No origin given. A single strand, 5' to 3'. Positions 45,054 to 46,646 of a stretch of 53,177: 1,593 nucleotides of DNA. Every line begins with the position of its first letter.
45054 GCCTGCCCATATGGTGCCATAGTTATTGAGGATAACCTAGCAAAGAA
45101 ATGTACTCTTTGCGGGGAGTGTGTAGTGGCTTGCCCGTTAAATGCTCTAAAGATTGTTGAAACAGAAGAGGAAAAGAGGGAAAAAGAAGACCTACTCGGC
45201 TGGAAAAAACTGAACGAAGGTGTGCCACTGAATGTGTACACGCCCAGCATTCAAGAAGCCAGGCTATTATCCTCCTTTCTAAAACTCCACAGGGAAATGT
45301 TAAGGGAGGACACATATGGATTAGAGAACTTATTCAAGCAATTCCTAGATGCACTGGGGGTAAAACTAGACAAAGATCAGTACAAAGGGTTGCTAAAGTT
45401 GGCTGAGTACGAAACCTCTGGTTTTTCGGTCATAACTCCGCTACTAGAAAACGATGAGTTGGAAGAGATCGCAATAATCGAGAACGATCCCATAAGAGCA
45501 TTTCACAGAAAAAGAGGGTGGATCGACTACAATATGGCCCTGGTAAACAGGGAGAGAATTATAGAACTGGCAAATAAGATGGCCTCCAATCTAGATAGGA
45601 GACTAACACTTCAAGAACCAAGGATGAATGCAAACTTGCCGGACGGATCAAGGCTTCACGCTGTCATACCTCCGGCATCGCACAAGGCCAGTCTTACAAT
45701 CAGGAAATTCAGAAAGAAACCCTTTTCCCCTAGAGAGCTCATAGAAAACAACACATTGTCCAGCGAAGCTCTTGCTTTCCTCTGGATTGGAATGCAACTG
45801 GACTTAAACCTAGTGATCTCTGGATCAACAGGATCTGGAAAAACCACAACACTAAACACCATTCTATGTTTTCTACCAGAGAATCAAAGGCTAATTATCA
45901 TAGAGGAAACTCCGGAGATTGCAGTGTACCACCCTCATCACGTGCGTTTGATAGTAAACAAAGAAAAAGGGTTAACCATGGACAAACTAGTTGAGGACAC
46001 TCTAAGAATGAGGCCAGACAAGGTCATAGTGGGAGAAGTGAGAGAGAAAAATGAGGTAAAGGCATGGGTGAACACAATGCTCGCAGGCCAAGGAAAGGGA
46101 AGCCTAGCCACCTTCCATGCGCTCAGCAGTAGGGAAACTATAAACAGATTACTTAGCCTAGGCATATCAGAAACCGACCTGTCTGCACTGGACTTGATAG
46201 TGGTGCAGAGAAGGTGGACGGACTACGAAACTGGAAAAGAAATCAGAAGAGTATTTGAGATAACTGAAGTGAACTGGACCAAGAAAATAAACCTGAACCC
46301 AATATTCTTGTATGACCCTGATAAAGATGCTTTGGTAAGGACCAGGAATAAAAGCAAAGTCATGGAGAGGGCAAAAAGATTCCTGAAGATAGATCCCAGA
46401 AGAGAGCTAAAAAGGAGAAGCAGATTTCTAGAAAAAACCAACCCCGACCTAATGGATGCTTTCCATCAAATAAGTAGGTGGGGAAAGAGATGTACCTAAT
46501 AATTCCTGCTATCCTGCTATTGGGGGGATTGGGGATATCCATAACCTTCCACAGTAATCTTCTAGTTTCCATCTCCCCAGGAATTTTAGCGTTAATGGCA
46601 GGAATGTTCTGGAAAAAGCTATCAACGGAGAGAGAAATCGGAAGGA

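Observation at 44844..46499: Secretion ATPase with an N-terminal four-cluster ferredoxin domain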

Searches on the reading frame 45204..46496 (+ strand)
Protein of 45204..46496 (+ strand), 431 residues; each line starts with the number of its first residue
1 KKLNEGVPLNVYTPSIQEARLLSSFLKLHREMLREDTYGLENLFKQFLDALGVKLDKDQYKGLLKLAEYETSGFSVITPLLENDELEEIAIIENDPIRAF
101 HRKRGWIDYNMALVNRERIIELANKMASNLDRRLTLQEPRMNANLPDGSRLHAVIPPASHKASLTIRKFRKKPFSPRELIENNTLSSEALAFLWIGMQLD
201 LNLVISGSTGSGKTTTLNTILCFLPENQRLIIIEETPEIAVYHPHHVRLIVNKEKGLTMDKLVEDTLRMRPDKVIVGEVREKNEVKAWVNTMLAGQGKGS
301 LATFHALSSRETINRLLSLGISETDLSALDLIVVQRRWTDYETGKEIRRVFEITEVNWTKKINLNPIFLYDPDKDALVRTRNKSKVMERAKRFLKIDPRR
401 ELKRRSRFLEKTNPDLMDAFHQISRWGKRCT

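Call 49: search_solved_structures(query=window:45204-46496:+, max_evalue=1e-10, show_alignments=2)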
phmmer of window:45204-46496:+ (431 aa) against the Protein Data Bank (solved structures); distinct sequences matched with E-value up to 1e-10: 10.
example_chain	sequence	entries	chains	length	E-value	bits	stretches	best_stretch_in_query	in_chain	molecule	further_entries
2oap_1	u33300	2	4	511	4.7e-47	163.8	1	55-411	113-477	Type II secretion system protein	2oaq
4ii7_A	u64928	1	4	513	1.6e-38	135.7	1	35-391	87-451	FlaI ATPase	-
8rkd_E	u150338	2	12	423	5.4e-38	134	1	68-319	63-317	Pilus assembly ATPase CpaF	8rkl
8rjf_A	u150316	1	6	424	5.4e-38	134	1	68-319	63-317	Pilus assembly ATPase CpaF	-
9e24_A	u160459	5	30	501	8.7e-38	133.3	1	68-319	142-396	CpaF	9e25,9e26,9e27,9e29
4ihq_A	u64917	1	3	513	1.1e-37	133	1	35-391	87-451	FlaI ATPase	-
2gza_A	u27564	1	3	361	4.5e-24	88.2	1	186-321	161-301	Type IV secretion system protein VirB11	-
6bge_A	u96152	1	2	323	1.6e-23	86.4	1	117-323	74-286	VirB11-like protein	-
1g6o_A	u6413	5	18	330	1.7e-23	86.3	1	117-323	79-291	CAG-ALPHA | virB11 homolog | Cag-alfa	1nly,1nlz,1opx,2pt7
5fl3_A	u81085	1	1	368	2.6e-12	49.4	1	203-318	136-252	PILI RETRACTION PROTEIN PILT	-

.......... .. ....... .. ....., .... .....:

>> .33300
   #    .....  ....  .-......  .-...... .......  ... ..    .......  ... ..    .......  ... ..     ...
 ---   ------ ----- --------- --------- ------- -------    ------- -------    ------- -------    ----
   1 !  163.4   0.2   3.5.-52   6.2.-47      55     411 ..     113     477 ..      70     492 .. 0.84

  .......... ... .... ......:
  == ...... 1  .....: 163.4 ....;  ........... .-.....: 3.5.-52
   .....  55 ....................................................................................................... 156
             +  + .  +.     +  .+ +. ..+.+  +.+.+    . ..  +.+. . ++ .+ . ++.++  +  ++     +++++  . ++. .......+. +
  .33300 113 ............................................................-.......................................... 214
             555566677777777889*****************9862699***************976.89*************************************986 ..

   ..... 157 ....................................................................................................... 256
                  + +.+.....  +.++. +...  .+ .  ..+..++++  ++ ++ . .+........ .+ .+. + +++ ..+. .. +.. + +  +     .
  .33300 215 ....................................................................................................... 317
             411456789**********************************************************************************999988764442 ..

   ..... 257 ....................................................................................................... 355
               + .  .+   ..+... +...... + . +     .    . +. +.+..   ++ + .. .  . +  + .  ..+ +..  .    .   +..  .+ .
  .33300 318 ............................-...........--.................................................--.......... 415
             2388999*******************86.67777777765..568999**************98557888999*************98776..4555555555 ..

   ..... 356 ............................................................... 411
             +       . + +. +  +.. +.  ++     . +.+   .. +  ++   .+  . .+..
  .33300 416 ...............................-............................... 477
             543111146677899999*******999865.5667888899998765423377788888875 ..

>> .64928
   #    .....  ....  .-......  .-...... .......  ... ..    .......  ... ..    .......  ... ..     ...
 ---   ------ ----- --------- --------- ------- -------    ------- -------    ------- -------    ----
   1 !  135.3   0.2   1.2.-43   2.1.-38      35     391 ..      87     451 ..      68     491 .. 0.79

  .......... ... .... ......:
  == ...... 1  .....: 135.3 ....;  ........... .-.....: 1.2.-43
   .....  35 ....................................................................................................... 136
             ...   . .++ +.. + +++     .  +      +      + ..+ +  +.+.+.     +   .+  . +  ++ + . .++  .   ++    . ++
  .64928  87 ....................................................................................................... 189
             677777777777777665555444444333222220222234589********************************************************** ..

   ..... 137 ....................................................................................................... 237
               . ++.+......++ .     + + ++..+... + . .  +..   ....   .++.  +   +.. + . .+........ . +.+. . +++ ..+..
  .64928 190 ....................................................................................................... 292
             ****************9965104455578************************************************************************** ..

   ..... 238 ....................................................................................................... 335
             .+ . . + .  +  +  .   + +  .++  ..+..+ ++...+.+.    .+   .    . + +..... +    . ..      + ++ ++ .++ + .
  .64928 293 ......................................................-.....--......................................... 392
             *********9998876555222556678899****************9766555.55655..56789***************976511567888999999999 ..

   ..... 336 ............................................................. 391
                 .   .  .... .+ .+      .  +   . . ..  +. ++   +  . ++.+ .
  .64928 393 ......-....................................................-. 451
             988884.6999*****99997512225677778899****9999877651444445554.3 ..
